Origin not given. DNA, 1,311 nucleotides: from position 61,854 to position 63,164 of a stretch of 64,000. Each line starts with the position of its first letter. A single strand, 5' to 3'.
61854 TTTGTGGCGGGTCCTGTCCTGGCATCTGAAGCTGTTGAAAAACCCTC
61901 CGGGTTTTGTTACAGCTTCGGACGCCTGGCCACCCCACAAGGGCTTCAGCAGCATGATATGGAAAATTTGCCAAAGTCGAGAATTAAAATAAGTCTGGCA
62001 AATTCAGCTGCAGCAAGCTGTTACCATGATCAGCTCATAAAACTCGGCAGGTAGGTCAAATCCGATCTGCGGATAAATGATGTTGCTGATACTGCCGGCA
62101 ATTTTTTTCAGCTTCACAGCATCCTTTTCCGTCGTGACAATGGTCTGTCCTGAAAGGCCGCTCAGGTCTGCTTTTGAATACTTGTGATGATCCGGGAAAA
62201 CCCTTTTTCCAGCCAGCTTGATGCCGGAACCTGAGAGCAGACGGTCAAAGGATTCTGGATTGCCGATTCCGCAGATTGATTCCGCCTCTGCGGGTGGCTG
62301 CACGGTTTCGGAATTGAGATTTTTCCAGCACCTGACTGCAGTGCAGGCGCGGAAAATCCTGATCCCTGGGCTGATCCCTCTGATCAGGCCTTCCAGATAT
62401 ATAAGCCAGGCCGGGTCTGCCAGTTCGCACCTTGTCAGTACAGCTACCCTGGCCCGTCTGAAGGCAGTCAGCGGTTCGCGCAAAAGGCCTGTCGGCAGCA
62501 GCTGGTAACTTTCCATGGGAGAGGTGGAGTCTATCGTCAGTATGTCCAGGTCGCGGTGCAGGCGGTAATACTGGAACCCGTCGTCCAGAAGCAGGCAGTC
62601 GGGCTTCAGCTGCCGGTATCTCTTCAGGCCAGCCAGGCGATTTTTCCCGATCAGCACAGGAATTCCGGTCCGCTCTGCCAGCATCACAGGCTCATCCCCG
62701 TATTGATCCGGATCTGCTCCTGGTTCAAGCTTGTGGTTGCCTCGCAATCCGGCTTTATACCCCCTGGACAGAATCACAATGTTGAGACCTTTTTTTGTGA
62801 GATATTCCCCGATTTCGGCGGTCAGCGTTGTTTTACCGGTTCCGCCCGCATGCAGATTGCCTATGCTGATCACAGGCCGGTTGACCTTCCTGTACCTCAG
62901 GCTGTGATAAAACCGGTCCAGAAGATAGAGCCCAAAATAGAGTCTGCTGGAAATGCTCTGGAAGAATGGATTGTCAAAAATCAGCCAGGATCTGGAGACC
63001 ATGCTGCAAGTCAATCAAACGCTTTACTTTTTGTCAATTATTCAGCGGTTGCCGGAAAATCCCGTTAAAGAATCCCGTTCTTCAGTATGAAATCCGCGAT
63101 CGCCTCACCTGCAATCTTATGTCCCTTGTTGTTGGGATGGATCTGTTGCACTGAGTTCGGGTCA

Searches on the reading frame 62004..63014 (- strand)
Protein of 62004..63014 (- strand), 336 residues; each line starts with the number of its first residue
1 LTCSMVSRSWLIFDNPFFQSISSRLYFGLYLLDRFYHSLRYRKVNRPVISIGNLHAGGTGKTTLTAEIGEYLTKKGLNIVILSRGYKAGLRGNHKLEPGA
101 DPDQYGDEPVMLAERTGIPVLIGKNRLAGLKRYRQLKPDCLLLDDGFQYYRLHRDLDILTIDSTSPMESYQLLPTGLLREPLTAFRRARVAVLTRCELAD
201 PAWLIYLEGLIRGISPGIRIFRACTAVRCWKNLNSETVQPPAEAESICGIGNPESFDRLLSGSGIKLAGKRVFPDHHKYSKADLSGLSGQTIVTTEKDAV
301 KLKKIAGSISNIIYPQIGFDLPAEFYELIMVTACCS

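Call 83: search_protein_families(library=pfam, proteins=[window:62004-63014:-], max_evalue=0.001)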
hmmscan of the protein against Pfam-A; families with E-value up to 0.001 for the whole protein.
window:62004-63014:- (336 aa): 2 families
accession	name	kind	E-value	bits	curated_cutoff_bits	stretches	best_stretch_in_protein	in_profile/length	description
PF02606.20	LpxK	-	3e-71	240.6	27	1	38-329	27-323/328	Tetraacyldisaccharide-1-P 4'-kinase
PF01656.29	CbiA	-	0.00072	19.9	25.4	1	56-83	7-34/125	CobQ/CobB/MinD/ParA nucleotide binding domain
